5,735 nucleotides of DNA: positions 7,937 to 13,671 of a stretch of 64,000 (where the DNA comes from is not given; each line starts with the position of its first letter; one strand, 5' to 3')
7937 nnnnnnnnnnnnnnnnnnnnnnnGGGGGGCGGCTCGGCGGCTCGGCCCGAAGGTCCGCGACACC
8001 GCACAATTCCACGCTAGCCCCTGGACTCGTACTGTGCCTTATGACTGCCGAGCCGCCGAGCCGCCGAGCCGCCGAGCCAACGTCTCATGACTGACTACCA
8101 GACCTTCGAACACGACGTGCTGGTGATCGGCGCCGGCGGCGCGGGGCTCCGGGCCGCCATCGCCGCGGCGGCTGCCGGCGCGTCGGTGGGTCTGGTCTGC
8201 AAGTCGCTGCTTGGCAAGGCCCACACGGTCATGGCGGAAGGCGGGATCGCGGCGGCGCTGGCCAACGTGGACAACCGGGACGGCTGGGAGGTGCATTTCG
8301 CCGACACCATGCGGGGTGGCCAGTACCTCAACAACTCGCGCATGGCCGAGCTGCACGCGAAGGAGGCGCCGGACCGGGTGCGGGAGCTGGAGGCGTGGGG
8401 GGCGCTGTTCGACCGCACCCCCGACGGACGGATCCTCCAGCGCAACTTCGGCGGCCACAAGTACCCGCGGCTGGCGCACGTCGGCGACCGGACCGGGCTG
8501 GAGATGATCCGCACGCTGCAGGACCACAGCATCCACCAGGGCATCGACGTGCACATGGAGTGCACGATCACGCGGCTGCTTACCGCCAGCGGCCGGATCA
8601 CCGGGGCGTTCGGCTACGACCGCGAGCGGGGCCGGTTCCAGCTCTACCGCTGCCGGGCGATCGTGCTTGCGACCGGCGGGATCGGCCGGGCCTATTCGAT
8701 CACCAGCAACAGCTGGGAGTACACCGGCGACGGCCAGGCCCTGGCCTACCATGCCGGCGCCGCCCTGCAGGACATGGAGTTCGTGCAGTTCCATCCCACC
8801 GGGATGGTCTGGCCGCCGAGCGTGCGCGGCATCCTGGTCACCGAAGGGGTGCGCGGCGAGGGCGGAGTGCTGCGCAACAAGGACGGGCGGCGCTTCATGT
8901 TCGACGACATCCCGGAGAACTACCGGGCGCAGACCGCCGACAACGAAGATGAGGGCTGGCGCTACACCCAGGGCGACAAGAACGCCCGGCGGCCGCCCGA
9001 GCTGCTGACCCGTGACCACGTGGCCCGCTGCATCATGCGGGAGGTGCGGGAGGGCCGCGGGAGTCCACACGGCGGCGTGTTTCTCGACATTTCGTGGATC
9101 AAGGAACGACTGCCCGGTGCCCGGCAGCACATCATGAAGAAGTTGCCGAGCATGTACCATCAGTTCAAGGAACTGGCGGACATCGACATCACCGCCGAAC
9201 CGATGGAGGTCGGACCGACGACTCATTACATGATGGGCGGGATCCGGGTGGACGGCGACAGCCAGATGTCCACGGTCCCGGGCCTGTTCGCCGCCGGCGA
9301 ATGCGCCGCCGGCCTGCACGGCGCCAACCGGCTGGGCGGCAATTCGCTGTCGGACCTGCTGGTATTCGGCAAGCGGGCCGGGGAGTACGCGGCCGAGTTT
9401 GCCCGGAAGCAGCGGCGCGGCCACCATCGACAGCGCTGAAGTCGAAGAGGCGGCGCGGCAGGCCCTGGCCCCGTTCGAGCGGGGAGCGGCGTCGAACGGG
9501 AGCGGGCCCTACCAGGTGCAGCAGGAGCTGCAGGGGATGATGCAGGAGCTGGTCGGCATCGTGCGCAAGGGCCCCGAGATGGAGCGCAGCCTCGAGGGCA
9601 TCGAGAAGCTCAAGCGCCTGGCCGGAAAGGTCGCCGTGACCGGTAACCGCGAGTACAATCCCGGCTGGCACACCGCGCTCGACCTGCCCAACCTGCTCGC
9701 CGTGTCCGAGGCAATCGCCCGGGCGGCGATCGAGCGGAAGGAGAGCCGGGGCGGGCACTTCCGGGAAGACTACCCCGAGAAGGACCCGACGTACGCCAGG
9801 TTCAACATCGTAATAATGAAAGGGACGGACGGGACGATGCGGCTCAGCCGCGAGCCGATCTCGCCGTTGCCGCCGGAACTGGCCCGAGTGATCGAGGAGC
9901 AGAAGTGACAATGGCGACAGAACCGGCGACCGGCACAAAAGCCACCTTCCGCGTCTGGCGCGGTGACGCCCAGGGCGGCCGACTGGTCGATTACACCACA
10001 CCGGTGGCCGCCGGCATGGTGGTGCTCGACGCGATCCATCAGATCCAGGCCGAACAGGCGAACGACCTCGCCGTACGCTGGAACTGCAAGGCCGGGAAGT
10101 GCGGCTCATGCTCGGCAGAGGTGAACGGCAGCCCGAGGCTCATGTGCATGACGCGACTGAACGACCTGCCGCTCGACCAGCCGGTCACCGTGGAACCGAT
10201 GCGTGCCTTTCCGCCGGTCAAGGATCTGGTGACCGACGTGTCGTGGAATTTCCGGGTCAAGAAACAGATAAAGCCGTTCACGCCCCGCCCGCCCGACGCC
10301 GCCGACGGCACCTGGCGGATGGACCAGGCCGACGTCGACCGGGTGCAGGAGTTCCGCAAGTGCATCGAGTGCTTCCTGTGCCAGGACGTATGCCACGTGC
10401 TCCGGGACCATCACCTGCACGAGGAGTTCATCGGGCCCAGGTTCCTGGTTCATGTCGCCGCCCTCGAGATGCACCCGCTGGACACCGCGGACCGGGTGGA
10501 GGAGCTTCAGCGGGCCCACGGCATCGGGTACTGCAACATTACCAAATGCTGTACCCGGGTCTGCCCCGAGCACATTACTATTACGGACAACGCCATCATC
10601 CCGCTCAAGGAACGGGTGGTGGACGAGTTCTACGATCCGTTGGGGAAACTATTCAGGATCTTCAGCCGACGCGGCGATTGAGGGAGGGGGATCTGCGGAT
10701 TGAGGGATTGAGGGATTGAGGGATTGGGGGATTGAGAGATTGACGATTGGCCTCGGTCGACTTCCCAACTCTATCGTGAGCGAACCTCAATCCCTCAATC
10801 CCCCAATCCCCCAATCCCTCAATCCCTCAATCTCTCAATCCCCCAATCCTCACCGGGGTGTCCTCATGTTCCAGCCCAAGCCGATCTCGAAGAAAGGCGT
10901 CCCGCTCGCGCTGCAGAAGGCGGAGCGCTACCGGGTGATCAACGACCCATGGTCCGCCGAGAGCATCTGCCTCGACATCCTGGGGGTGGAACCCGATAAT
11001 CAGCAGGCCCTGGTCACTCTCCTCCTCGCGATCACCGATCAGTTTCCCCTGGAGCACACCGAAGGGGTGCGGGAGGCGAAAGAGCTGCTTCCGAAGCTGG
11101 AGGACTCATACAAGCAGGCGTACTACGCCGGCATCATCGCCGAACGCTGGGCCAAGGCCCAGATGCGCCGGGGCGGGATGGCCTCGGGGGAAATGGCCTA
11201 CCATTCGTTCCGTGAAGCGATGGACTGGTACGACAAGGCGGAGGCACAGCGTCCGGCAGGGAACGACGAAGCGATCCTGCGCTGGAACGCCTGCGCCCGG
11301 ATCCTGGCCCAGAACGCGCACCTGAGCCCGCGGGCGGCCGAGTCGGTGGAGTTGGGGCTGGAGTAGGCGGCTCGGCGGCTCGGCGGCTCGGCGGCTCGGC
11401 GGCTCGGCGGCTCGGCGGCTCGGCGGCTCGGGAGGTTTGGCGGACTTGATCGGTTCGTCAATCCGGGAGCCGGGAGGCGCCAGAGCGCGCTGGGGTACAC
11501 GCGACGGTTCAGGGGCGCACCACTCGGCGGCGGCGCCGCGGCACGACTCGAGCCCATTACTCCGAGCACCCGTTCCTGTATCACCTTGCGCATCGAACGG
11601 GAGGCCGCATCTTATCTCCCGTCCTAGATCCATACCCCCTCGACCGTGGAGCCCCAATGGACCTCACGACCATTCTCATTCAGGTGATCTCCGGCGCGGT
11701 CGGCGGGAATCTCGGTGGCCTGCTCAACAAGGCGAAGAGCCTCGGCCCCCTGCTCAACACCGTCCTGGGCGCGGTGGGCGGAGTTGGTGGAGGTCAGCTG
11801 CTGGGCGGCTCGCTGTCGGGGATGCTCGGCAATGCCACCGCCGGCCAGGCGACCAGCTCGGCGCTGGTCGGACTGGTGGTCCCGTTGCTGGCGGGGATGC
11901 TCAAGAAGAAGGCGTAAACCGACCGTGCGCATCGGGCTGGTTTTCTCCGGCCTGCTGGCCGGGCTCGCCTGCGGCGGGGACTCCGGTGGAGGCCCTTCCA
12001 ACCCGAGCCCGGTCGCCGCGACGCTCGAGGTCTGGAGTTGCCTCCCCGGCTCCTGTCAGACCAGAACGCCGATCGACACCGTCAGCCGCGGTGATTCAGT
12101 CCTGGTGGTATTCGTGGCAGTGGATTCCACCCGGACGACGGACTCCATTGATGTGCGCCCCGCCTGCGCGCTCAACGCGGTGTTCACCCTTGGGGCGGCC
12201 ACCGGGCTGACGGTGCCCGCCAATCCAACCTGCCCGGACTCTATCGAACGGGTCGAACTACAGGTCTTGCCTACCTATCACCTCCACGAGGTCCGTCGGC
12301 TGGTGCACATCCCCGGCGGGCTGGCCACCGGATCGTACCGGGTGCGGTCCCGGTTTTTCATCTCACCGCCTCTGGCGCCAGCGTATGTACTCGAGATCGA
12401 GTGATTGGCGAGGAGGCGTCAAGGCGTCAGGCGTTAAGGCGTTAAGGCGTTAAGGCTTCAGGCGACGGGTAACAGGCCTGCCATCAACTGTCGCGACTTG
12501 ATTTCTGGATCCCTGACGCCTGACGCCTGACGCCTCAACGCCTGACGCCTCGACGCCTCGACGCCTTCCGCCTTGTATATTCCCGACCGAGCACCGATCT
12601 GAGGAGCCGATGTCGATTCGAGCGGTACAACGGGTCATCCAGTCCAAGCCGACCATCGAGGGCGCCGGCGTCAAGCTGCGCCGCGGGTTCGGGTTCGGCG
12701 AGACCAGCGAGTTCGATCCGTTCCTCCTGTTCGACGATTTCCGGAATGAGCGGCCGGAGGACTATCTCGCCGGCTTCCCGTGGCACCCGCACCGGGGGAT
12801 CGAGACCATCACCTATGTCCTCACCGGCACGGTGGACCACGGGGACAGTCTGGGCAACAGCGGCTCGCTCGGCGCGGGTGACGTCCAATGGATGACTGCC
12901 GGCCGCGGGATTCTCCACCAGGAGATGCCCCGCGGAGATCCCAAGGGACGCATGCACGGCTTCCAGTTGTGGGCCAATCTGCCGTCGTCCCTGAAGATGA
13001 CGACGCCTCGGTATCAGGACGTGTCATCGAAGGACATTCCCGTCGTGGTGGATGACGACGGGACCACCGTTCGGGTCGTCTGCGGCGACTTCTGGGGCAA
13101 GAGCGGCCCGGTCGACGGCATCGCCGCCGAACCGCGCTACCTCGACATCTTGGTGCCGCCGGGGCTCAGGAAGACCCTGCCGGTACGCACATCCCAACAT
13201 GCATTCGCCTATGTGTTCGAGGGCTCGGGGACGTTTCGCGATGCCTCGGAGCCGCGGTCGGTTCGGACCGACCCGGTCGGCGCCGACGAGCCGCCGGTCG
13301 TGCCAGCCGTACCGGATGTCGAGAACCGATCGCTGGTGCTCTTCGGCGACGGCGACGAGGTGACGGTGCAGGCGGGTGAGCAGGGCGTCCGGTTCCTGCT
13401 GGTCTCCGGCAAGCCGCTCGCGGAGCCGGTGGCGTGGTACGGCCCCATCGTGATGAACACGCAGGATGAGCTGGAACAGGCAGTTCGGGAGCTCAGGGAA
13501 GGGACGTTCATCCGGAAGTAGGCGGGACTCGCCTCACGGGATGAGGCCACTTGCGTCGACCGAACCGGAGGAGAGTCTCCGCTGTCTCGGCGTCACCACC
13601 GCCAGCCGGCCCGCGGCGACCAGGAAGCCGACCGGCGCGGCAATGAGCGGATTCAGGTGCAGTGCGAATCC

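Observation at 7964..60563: Dispersed 7-8-nt tandem repeats organised as inverted arms at 12 loci, many inside operons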

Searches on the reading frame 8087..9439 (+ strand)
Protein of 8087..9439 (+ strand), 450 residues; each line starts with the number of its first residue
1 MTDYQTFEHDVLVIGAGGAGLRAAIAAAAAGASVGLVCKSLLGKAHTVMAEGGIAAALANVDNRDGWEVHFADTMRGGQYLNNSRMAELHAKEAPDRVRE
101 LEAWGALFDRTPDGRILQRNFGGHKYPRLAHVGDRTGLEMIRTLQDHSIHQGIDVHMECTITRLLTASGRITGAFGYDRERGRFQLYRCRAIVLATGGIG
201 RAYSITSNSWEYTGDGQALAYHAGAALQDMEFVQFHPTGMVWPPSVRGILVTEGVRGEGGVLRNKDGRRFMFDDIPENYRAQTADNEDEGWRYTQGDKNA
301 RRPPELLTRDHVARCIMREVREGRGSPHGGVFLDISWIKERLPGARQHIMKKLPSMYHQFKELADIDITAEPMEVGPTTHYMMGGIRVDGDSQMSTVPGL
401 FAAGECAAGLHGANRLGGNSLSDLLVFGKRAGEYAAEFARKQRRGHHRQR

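Call 52: search_protein_families(library=pfam, proteins=[window:8087-9439:+])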
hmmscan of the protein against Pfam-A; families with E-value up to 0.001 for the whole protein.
window:8087-9439:+ (450 aa): 5 families
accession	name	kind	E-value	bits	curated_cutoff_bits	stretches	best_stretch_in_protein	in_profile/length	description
PF00890.30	FAD_binding_2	-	3.8e-95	319.9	20.4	1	10-421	1-414/414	FAD binding domain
PF07992.20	Pyr_redox_2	-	1.6e-09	38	26.1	1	9-203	1-114/291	Pyridine nucleotide-disulphide oxidoreductase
PF03486.20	HI0933_like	-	6e-09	36.1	50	0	9-40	1-32/244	HI0933-like protein Rossmann domain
PF01266.30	DAO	-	9.7e-08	32.3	27.9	1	10-198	1-204/353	FAD dependent oxidoreductase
PF01134.28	GIDA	-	0.00091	18.8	22.1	0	10-84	1-80/391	Glucose inhibited division protein A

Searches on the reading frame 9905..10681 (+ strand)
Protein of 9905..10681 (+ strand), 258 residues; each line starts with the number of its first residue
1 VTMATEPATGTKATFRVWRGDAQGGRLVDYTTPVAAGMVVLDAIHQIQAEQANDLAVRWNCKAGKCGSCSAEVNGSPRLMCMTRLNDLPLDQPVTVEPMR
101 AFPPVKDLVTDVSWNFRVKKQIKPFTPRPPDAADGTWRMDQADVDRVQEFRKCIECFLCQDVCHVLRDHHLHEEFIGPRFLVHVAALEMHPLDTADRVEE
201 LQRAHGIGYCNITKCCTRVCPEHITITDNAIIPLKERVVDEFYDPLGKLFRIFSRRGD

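Call 52: search_protein_families(library=pfam, proteins=[window:9905-10681:+])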
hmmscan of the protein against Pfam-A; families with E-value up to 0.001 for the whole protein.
window:9905-10681:+ (258 aa): 5 families
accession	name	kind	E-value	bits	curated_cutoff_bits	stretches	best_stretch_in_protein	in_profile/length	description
PF13085.11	Fer2_3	-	3.3e-23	82.2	27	1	15-113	2-103/107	2Fe-2S iron-sulfur cluster binding domain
PF13183.11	Fer4_8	-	1.6e-08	35.4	27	1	150-224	2-68/68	4Fe-4S dicluster domain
PF13534.11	Fer4_17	-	2.2e-05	25.4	22.2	1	152-224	1-60/61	4Fe-4S dicluster domain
PF00111.32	Fer2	-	0.00046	20.5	21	1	49-75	23-50/77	2Fe-2S iron-sulfur cluster binding domain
PF12838.12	Fer4_7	-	0.00087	20.2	27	1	152-223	1-51/52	4Fe-4S dicluster domain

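Call 55: find_homologous_proteins(query=window:9905-10681:+, max_evalue=1e-60)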
Query window:9905-10681:+ (258 aa): 8000 proteins with E <= 1e-60 among 8000 candidates; the best 120 are listed.
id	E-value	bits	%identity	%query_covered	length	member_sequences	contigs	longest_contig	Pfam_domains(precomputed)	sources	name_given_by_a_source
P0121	1.1e-156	538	90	96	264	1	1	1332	PF13183.12,PF13085.12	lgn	-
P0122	2.0e-156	537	89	96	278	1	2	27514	PF13183.12,PF13085.12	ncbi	-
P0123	7.6e-156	535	88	98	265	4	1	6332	PF12838.13,PF13534.12,PF13183.12,PF13085.12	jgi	jgi:succinate dehydrogenase / fumarate reductase iron-sulfur subunit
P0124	4.0e-155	533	88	98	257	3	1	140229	PF13183.12,PF13085.12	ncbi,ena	-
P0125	5.8e-155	532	88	96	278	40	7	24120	PF12838.13,PF13183.12,PF13085.12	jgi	jgi:succinate dehydrogenase / fumarate reductase iron-sulfur subunit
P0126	8.6e-155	532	88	97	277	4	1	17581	PF13183.12,PF13085.12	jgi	jgi:succinate dehydrogenase / fumarate reductase iron-sulfur subunit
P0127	9.5e-155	531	86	100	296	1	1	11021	PF13534.12,PF13183.12,PF13085.12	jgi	jgi:succinate dehydrogenase / fumarate reductase iron-sulfur subunit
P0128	1.5e-154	531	88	96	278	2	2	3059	PF13534.12,PF13183.12,PF13085.12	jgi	jgi:succinate dehydrogenase / fumarate reductase iron-sulfur subunit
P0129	1.6e-154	531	88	95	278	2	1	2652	PF13183.12,PF13085.12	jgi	jgi:succinate dehydrogenase / fumarate reductase iron-sulfur subunit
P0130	2.1e-154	530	87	98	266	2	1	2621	PF13534.12,PF13183.12,PF13085.12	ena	-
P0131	3.1e-154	530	86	98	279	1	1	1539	PF12838.13,PF13183.12,PF13085.12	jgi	jgi:succinate dehydrogenase / fumarate reductase iron-sulfur subunit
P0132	4.2e-154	529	88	97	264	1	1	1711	PF13183.12,PF13085.12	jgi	-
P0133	4.5e-154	529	85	100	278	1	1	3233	PF13183.12,PF13085.12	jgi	-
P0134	1.2e-153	528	87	96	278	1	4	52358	PF13183.12,PF13085.12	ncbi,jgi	ncbi:MAG TPA: succinate dehydrogenase/fumarate reductase iron-sulfur subunit [Gemmatimonadales bacte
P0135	1.7e-153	527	88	95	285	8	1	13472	PF13183.12,PF13085.12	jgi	jgi:succinate dehydrogenase / fumarate reductase, iron-sulfur subunit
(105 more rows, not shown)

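Call 56: find_encoding_contigs(protein=P0122, flank=7000, max_places=2)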
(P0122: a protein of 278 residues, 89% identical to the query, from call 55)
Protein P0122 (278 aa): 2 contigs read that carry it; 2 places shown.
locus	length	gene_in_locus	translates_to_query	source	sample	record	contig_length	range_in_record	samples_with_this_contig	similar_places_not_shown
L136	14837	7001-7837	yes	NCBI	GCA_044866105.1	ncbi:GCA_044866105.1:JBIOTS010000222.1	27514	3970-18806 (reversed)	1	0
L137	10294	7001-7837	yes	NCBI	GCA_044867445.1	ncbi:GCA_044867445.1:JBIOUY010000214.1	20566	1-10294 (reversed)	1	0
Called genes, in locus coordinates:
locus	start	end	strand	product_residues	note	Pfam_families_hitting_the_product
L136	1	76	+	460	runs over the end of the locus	PF00033:Cytochrome_B, PF13631:Cytochrom_B_N_2, PF00032:Cytochrom_B_C (weak), PF00034:Cytochrom_C (weak), PF13442:Cytochrome_CBB3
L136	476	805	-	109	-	PF12840:HTH_20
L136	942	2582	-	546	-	PF04055:Radical_SAM (faint)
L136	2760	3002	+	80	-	PF13443:HTH_26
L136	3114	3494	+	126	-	-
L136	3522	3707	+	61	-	-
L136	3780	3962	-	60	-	PF01165:Ribosomal_S21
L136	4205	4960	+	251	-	-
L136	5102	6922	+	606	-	PF00890:FAD_binding_2, PF01266:DAO (faint), PF03486:HI0933_like (faint), PF07992:Pyr_redox_2 (faint), PF02910:Succ_DH_flav_C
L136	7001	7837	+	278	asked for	PF13085:Fer2_3, PF13183:Fer4_8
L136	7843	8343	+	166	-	-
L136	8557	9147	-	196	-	-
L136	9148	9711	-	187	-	PF06525:SoxE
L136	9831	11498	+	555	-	PF01011:PQQ, PF13360:PQQ_2, PF13570:Beta-prop_ACSF4 (faint), PF01011:PQQ, PF13360:PQQ_2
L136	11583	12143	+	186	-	PF06525:SoxE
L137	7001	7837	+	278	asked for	PF13085:Fer2_3, PF13183:Fer4_8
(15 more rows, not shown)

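Call 57: find_encoding_contigs(protein=P0124, flank=7000, max_places=1)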
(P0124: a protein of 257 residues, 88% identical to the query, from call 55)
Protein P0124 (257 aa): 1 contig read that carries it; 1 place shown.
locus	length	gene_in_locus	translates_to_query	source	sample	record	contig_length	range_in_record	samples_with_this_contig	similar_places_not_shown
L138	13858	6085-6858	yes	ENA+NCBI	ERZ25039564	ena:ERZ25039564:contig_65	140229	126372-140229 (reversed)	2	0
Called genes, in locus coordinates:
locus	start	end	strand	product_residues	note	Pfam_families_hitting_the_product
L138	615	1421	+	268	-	-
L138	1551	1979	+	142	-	PF00171:Aldedh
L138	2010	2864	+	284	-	-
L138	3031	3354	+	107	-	-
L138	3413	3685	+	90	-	-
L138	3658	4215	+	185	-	-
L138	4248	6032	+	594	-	PF00890:FAD_binding_2, PF07992:Pyr_redox_2 (faint), PF02910:Succ_DH_flav_C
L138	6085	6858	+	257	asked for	PF13085:Fer2_3, PF13183:Fer4_8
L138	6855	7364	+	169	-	-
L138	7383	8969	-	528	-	PF02541:Ppx-GppA, PF24391:HD-CE (faint), PF21447:Ppx-GppA_III, PF01966:HD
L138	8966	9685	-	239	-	PF01895:PhoU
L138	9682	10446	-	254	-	PF00005:ABC_tran, PF02463:SMC_N (faint), PF13304:AAA_21 (faint)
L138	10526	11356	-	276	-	PF00005:ABC_tran, PF02463:SMC_N (faint), PF13304:AAA_21 (weak)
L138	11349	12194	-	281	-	PF00528:BPD_transp_1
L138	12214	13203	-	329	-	PF00528:BPD_transp_1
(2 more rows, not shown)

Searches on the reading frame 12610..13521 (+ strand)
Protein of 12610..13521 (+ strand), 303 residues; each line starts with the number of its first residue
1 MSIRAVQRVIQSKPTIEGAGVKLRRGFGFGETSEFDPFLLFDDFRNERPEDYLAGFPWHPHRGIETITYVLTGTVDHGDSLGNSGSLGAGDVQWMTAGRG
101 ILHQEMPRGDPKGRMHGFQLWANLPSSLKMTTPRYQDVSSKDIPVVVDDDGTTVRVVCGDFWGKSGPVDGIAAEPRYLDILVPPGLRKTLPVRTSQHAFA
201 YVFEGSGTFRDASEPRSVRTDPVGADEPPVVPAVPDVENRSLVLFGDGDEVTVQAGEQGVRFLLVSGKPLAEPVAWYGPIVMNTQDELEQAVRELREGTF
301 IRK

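Call 52: search_protein_families(library=pfam, proteins=[window:12610-13521:+])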
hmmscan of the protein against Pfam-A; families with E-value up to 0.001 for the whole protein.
window:12610-13521:+ (303 aa): 3 families
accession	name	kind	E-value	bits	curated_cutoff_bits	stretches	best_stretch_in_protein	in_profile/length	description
PF02678.22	Pirin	-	1.2e-34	119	26.1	1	22-121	3-107/108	Pirin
PF05726.19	Pirin_C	-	6.6e-26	91.1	27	1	177-300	1-102/103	Pirin C-terminal cupin domain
PF07883.17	Cupin_2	-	0.00035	20.7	27.2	0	55-97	10-50/70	Cupin domain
